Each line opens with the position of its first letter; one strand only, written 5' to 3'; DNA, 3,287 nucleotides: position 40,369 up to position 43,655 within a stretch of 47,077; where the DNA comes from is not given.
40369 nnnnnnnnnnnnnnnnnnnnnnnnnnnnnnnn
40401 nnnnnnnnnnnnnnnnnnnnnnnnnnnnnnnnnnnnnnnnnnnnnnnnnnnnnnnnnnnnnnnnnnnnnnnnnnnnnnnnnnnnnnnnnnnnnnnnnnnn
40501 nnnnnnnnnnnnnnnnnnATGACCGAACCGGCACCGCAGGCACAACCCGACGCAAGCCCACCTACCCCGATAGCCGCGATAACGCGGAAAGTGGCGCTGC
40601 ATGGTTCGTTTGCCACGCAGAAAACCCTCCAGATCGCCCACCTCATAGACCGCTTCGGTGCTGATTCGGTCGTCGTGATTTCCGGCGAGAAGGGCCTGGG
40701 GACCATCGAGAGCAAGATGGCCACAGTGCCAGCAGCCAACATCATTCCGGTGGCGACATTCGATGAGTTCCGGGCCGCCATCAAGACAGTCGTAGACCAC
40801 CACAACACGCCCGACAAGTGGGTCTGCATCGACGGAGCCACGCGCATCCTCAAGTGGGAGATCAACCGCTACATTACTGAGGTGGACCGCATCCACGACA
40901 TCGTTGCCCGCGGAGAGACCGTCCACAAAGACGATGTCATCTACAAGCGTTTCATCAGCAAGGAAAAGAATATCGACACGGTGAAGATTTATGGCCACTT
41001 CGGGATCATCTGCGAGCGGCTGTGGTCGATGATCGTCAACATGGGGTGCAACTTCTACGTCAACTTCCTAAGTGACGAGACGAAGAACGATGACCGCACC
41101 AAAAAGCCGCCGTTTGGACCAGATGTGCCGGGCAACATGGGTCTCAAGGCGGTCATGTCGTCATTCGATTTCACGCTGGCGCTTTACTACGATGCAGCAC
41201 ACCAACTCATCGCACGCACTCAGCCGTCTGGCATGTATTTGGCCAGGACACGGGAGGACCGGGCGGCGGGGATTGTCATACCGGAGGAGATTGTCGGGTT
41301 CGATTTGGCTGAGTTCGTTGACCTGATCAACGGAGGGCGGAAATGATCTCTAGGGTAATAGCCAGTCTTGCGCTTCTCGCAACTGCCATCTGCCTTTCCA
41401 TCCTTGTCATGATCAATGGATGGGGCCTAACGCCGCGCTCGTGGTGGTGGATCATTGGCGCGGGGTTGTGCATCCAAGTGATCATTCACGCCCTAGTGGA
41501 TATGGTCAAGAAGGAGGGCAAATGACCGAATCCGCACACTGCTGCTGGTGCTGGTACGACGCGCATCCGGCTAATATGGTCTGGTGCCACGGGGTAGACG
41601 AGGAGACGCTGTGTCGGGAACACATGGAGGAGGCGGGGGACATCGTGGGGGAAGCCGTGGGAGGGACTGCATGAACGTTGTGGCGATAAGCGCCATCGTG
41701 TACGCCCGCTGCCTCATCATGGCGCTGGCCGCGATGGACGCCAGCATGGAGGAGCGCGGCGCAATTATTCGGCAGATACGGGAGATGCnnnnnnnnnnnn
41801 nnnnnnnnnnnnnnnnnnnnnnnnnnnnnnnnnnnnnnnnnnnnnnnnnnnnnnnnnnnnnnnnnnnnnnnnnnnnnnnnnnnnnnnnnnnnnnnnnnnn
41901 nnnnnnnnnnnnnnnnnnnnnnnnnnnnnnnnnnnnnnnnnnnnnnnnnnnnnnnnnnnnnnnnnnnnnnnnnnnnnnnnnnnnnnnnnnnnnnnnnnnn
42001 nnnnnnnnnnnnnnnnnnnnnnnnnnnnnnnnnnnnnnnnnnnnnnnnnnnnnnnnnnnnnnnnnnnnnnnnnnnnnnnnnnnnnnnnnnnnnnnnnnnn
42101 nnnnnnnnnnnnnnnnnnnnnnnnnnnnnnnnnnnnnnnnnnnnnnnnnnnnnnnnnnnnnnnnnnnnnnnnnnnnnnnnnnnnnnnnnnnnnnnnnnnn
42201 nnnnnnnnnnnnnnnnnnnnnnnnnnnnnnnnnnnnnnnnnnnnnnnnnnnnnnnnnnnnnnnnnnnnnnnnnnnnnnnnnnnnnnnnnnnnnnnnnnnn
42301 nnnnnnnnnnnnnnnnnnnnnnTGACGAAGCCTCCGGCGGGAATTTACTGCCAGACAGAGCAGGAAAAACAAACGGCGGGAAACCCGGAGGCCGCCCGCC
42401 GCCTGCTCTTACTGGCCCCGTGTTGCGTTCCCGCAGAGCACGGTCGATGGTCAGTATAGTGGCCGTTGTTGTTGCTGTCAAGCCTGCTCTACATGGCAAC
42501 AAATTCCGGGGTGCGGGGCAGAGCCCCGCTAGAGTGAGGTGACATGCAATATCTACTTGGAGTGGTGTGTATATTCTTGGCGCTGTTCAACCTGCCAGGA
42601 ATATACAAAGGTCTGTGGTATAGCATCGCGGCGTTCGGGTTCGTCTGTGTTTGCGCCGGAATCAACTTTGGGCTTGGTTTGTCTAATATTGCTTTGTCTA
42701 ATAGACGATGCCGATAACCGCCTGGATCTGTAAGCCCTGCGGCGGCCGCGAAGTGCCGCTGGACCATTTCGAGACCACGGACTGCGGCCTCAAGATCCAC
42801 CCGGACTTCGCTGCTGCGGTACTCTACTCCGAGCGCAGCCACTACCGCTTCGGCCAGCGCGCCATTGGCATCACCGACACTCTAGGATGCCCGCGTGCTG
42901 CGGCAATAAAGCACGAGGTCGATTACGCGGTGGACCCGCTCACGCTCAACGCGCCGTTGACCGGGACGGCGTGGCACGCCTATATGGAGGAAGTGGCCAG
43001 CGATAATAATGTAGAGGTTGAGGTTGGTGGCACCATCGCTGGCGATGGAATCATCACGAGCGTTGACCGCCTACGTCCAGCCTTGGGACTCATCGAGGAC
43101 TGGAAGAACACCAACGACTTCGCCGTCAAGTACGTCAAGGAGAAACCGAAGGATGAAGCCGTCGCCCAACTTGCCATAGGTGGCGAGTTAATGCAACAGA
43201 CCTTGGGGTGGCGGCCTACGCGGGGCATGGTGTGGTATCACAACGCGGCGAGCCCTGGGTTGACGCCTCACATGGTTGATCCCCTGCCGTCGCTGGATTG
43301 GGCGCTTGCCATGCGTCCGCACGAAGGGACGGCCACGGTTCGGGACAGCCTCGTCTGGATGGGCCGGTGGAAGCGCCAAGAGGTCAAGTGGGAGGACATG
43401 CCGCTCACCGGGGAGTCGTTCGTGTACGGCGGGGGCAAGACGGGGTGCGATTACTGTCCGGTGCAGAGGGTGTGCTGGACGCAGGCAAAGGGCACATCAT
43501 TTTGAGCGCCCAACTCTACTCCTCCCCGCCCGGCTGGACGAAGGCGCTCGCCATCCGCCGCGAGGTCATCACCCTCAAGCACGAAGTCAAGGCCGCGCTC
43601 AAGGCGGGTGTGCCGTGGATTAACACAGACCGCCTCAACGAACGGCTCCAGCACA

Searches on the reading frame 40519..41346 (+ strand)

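Call 16: search_protein_families(library=phrogs, proteins=[window:40519-41346:+], max_evalue=0.001)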
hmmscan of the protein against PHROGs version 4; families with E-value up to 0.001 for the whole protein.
window:40519-41346:+ (275 aa): 1 family
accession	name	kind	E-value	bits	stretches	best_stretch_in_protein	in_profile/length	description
phrog_124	-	DNA, RNA and nucleotide metabolism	1.7e-10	41.8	1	23-271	44-258/382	Sak4-like ssDNA annealing protein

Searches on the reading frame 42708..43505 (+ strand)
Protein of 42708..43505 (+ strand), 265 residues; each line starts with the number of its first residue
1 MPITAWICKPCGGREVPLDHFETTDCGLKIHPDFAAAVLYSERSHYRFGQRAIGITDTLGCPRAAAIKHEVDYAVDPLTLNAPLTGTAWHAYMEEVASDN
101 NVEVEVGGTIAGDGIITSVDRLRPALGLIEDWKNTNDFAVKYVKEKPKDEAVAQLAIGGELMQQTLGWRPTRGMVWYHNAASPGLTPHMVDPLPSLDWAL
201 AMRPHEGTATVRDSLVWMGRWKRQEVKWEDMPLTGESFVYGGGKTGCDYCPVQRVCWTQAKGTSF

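Call 16: search_protein_families(library=phrogs, proteins=[window:42708-43505:+], max_evalue=0.001)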
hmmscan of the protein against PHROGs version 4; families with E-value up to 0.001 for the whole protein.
window:42708-43505:+ (265 aa): 1 family
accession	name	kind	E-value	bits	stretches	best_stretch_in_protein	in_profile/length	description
phrog_1706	-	DNA, RNA and nucleotide metabolism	4.9e-06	27.2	1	42-262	39-248/293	CRISPR/Cas system associated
